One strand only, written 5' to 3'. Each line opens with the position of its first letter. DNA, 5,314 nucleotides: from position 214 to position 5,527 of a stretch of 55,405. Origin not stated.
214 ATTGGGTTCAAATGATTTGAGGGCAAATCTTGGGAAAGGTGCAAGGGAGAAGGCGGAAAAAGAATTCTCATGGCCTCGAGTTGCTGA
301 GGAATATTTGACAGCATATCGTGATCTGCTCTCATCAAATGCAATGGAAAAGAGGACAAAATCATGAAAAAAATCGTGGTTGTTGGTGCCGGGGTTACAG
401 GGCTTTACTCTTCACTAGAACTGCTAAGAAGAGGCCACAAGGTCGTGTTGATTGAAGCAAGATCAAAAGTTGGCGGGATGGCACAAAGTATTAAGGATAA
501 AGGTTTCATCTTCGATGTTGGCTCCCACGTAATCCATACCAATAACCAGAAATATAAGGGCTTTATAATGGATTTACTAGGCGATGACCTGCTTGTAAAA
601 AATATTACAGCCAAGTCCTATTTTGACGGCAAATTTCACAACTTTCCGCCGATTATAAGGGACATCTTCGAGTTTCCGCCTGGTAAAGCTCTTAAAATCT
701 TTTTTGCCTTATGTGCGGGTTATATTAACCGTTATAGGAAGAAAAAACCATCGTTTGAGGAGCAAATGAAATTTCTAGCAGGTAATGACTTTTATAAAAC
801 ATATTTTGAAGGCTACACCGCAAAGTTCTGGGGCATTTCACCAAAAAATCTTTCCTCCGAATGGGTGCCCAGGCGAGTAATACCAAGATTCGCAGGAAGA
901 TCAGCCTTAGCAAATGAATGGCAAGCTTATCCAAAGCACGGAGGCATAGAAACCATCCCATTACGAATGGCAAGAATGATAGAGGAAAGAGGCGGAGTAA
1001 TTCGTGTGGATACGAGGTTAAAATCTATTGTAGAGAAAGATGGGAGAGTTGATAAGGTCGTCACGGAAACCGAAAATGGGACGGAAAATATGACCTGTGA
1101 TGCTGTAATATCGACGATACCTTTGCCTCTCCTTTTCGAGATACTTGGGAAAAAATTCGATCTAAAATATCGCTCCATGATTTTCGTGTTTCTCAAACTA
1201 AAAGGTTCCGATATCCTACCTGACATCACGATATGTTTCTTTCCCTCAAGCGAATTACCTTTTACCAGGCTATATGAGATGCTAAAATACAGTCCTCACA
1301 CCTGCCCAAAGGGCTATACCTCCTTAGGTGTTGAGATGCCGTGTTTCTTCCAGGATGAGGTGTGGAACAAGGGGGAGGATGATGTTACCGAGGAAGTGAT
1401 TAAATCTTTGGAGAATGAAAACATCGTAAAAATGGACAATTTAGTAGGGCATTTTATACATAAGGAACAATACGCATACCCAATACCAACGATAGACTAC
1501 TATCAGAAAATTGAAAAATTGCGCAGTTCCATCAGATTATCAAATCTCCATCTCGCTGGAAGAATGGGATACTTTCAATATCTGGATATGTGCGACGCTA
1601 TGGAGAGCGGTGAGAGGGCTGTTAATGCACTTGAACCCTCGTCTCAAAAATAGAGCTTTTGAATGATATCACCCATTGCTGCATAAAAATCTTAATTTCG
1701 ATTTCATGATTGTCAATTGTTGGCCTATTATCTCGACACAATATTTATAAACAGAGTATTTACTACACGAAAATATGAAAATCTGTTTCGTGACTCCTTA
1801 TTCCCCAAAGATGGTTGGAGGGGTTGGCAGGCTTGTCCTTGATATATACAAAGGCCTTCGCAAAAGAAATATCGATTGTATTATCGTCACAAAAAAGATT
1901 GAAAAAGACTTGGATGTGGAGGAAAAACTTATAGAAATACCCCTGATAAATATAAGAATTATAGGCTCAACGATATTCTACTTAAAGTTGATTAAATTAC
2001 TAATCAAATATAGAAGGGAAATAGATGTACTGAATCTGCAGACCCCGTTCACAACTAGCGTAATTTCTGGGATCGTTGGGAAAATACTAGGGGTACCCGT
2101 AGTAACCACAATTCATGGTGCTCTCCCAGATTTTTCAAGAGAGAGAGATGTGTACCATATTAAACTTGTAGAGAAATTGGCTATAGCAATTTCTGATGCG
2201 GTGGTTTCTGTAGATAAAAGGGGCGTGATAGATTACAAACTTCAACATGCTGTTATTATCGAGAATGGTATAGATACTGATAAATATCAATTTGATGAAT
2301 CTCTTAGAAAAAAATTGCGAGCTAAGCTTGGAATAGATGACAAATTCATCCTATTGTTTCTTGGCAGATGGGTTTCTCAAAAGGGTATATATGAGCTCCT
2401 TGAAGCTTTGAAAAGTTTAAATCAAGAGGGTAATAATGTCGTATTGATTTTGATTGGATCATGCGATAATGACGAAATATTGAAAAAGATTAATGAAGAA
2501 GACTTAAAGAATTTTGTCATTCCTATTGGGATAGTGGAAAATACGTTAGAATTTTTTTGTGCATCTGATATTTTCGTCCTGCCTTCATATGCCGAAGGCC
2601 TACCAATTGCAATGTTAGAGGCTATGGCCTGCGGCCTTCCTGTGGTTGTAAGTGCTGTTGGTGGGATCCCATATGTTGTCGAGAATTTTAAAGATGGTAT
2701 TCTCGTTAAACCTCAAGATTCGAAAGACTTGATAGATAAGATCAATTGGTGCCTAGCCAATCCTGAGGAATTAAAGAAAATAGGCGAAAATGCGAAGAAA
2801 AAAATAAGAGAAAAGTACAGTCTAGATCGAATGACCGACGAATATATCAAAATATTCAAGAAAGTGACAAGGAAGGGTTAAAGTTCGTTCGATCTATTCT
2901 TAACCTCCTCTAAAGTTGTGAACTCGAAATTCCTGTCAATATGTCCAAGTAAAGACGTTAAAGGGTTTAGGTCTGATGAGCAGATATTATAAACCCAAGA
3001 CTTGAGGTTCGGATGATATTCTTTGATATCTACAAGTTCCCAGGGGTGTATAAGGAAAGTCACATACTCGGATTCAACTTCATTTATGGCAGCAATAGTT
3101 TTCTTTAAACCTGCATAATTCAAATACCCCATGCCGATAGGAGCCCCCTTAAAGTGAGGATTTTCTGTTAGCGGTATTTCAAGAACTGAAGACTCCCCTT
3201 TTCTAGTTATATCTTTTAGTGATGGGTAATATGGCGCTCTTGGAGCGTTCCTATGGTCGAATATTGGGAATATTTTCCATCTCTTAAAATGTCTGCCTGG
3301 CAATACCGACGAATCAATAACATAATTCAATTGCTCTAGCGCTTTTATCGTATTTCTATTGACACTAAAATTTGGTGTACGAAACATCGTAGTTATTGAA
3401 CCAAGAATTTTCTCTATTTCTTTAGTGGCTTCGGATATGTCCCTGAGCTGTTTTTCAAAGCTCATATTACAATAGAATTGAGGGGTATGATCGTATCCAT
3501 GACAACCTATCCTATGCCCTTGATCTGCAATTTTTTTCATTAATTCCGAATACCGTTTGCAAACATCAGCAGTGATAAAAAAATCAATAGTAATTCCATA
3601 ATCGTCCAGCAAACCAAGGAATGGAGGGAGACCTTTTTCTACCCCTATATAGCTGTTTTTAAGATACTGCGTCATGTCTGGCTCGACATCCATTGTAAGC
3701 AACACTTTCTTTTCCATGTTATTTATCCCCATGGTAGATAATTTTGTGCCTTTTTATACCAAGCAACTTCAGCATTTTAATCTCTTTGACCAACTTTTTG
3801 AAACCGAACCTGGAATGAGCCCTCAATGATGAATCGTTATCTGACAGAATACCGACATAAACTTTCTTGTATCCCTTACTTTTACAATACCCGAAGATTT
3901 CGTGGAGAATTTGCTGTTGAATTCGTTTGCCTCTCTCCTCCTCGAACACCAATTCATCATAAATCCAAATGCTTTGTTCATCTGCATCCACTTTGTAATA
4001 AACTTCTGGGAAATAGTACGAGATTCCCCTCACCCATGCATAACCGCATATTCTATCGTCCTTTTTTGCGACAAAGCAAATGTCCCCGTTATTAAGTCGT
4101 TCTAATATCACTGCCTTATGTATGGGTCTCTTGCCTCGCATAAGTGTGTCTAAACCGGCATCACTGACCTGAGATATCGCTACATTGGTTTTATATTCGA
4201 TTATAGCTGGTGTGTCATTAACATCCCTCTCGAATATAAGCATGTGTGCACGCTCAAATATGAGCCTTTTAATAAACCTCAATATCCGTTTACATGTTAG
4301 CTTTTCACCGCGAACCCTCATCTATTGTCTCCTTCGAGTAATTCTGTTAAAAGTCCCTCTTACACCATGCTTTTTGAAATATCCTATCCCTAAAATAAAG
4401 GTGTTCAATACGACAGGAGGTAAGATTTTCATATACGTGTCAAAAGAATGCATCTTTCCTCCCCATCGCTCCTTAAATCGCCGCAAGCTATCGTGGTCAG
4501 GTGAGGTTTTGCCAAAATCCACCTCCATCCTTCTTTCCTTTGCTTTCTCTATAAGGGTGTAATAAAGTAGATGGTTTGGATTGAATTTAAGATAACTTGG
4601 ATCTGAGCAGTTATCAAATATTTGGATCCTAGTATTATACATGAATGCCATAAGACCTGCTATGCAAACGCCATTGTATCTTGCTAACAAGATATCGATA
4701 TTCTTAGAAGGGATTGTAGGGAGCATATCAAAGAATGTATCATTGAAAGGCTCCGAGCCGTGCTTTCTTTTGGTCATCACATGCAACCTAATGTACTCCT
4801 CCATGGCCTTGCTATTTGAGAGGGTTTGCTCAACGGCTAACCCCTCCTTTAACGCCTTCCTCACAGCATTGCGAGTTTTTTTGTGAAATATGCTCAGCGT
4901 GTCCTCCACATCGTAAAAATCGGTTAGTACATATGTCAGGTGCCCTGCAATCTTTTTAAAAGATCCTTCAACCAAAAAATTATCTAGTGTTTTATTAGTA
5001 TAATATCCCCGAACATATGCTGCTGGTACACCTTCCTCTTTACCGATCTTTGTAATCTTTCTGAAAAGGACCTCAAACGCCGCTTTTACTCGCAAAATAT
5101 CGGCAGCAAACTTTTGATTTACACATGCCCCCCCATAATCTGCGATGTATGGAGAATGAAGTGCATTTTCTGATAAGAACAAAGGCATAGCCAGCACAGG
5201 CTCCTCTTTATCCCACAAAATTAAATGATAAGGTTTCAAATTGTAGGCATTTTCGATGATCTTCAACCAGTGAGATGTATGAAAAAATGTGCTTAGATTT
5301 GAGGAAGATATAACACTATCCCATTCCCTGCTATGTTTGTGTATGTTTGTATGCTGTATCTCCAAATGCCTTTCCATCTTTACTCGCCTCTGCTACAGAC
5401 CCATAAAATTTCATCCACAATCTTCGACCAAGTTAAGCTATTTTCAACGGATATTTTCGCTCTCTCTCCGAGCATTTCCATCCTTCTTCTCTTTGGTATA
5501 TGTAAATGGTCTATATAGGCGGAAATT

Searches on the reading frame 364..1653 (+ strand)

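Call 52: search_protein_families(library=pfam, proteins=[window:364-1653:+], max_evalue=0.00001)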
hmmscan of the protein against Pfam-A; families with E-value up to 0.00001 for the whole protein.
window:364-1653:+ (429 aa): 5 families
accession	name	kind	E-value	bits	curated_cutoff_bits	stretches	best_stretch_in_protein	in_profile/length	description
PF01593.30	Amino_oxidase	-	3.4e-29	102.9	19.8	1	12-422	2-441/443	Flavin containing amine oxidoreductase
PF13450.12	NAD_binding_8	-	3.7e-15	56.4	21.9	1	6-63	1-60/68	NAD(P)-binding Rossmann-like domain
PF03275.19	GLF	-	3.5e-13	50.2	26.3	1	148-330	3-161/203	UDP-galactopyranose mutase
PF01266.30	DAO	-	6.3e-12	46.1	27.9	1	3-38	1-36/353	FAD dependent oxidoreductase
PF12831.13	FAD_oxidored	-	8.8e-09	35.6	27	1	4-40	2-38/416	FAD dependent oxidoreductase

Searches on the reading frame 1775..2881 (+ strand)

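Call 52: search_protein_families(library=pfam, proteins=[window:1775-2881:+], max_evalue=0.00001)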
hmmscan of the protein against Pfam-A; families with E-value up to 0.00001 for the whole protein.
window:1775-2881:+ (368 aa): 6 families
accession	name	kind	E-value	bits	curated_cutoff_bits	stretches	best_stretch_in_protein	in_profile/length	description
PF00534.26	Glycos_transf_1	-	3.2e-42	144.4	26.4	1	179-342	3-171/172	Glycosyl transferases group 1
PF13692.12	Glyco_trans_1_4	-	1.9e-35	122.7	27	1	191-329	2-142/142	Glycosyl transferases group 1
PF13439.12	Glyco_transf_4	-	3.1e-15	57.1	28.5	1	14-170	1-170/170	Glycosyltransferase Family 4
PF13524.12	Glyco_trans_1_2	-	4.8e-09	36.7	25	1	258-357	41-142/144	Glycosyl transferase-like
PF20706.3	GT4-conflict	-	3.8e-08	33.2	26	1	189-352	196-380/385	Family 4 Glycosyltransferase in conflict systems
PF13477.12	Glyco_trans_4_2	-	3.9e-06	27.5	23.4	1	22-144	14-136/139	Glycosyl transferase 4-like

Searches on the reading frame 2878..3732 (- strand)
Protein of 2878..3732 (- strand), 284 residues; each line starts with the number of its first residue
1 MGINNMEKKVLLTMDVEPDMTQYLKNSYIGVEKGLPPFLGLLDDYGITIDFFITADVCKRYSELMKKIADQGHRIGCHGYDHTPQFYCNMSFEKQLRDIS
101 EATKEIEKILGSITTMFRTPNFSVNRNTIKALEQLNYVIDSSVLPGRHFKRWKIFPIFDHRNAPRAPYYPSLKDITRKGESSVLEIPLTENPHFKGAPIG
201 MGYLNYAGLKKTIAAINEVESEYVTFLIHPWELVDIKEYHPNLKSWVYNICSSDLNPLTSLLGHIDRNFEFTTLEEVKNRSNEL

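Call 52: search_protein_families(library=pfam, proteins=[window:2878-3732:-], max_evalue=0.00001)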
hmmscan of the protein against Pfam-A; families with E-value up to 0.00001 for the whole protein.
window:2878-3732:- (284 aa): 2 families
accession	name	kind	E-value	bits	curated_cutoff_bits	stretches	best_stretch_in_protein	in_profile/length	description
PF01522.26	Polysacc_deac_1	-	1.5e-20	73.9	23.1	1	6-137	5-121/124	Polysaccharide deacetylase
PF10096.14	DUF2334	-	1.8e-09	37.9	26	1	61-232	55-190/203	Uncharacterized protein conserved in bacteria (DUF2334)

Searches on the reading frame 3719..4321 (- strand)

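Call 52: search_protein_families(library=pfam, proteins=[window:3719-4321:-], max_evalue=0.00001)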
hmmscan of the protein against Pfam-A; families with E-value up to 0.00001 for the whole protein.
window:3719-4321:- (200 aa): 2 families
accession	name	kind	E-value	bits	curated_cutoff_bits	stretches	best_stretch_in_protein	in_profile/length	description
PF00583.31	Acetyltransf_1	-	1.6e-09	38.5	20.7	1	77-174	30-116/116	Acetyltransferase (GNAT) family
PF13420.13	Acetyltransf_4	-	2.9e-07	31.1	24.3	1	44-182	20-142/155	Acetyltransferase (GNAT) domain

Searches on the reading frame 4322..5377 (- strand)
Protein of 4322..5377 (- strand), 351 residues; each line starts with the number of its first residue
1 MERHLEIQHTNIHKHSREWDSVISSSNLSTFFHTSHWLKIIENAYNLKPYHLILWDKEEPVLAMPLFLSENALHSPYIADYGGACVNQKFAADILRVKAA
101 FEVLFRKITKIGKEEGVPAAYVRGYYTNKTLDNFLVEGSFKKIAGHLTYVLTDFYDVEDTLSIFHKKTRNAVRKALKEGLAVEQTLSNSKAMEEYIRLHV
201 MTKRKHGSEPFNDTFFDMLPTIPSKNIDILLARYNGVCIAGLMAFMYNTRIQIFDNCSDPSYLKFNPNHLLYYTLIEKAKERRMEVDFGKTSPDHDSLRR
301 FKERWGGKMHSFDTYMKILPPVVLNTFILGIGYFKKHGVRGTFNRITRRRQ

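Call 52: search_protein_families(library=pfam, proteins=[window:4322-5377:-], max_evalue=0.00001)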
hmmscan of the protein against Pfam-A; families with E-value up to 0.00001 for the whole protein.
window:4322-5377:- (351 aa): 3 families
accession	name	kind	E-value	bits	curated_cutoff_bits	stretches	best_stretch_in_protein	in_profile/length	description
PF13480.13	Acetyltransf_6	-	1.3e-11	45.3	22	1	167-291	2-137/143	Acetyltransferase (GNAT) domain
PF02388.22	FemAB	-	2.9e-09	36.7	24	0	157-235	163-239/406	FemAB family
PF04339.18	FemAB_like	-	3.6e-07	30.1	27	0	99-249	115-272/369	Peptidogalycan biosysnthesis/recognition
